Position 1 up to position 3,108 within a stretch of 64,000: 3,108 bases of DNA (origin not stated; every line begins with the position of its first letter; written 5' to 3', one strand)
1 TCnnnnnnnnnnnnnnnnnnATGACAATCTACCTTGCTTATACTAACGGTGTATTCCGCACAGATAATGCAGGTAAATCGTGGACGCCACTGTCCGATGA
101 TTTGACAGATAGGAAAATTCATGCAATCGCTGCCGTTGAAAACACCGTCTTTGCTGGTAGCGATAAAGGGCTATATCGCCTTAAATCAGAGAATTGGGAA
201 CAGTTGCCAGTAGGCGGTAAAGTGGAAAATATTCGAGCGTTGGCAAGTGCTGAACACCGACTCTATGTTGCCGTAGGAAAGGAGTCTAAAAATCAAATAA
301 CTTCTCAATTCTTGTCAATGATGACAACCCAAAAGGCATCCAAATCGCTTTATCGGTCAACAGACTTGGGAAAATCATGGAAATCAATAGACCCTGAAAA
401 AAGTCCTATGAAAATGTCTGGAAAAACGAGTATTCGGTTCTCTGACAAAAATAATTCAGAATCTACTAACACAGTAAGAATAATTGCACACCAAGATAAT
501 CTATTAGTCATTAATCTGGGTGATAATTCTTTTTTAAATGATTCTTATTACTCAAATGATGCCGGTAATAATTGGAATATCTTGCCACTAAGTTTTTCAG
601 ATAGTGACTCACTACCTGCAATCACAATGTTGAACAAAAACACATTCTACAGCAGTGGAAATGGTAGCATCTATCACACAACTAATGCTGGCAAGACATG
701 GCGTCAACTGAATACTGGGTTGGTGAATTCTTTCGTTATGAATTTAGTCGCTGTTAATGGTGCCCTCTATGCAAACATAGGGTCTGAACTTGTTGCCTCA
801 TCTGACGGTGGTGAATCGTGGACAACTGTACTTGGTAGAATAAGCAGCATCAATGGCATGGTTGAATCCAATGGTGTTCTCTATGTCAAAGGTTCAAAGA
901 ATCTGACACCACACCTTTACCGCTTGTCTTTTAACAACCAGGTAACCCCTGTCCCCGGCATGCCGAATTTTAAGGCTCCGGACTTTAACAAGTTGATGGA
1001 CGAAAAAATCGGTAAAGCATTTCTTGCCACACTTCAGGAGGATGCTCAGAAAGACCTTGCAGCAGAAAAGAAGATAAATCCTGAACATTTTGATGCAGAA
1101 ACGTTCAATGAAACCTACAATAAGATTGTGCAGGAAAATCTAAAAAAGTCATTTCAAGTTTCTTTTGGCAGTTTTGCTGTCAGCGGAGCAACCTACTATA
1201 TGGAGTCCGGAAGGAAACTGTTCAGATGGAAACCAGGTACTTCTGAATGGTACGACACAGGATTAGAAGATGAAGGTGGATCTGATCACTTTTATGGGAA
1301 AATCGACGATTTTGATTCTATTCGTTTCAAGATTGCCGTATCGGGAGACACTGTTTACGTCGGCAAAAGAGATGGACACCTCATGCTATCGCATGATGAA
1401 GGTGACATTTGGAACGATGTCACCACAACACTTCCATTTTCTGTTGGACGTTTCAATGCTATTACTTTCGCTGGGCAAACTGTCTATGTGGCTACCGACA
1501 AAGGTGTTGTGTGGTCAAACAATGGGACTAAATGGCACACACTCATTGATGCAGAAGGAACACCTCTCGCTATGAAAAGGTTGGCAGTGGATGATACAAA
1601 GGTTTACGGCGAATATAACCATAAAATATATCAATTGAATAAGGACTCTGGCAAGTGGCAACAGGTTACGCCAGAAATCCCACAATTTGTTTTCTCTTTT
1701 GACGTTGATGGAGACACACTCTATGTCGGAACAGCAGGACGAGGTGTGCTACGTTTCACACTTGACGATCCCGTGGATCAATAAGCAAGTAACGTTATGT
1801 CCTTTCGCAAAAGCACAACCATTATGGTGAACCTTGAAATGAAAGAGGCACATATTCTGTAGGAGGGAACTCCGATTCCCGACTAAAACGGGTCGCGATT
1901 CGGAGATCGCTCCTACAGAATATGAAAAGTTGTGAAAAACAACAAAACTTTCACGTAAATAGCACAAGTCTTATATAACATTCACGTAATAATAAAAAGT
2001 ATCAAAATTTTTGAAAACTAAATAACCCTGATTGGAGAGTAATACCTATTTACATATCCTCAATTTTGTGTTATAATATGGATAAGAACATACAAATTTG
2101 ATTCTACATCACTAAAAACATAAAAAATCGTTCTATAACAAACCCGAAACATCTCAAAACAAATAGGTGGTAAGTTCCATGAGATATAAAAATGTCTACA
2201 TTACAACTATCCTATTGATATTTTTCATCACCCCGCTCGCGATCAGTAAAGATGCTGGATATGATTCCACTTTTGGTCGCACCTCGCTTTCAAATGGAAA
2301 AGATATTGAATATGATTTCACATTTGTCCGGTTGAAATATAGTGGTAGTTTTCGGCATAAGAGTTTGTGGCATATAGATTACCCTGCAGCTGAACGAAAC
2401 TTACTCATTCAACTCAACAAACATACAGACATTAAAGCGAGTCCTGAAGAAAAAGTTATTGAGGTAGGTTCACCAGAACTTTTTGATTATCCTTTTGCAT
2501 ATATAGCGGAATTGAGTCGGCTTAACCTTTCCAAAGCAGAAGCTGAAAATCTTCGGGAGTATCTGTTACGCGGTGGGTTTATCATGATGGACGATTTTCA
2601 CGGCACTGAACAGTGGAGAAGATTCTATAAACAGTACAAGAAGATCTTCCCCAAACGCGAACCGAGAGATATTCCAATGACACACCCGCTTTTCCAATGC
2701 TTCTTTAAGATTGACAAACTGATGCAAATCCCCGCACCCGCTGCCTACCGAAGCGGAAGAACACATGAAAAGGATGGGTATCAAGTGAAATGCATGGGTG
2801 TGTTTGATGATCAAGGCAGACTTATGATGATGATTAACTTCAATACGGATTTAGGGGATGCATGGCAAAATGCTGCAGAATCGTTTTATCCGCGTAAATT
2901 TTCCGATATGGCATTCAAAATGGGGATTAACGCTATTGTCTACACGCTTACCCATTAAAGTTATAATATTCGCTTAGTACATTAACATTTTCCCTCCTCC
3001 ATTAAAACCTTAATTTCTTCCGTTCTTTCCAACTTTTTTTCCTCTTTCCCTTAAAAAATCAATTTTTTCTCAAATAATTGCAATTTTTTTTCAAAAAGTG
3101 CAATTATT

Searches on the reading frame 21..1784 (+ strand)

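Call 7: search_protein_families(library=pfam, proteins=[window:21-1784:+], max_evalue=0.01)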
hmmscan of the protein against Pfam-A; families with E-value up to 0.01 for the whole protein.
window:21-1784:+ (587 aa): 4 families
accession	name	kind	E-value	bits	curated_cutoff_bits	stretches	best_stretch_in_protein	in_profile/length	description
PF15902.12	Sortilin-Vps10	-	4.9e-12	45.8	33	2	175-277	3-119/446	Sortilin, neurotensin receptor 3,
PF14870.12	PSII_BNR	-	2.3e-07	30.8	27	0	178-232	87-142/303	Photosynthesis system II assembly factor YCF48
PF02012.26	BNR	-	0.0021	18.2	27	0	111-121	1-11/12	BNR/Asp-box repeat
PF13088.12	BNR_2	-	0.0089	15.8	31.4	0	102-270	132-251/277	BNR repeat-like domain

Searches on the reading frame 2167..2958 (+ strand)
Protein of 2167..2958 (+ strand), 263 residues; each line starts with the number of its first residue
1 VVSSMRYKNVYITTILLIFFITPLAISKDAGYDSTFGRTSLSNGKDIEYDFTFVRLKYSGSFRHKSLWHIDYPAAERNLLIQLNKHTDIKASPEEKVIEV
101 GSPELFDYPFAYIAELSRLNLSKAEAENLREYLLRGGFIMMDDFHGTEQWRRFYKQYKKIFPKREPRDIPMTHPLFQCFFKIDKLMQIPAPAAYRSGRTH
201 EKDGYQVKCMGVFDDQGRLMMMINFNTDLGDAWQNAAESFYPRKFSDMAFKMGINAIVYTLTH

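Call 7: search_protein_families(library=pfam, proteins=[window:2167-2958:+], max_evalue=0.01)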
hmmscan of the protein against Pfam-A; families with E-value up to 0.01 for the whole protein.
window:2167-2958:+ (263 aa): 1 family
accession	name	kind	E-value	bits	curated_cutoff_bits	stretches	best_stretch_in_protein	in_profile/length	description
PF13709.12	DUF4159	-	1.6e-50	171.9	25.9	1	52-261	1-202/202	Domain of unknown function (DUF4159)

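Call 43: search_protein_families(library=ncbifam, proteins=[window:2167-2958:+], max_evalue=0.01)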
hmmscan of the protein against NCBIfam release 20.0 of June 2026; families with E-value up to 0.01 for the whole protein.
window:2167-2958:+ (263 aa): 0 families
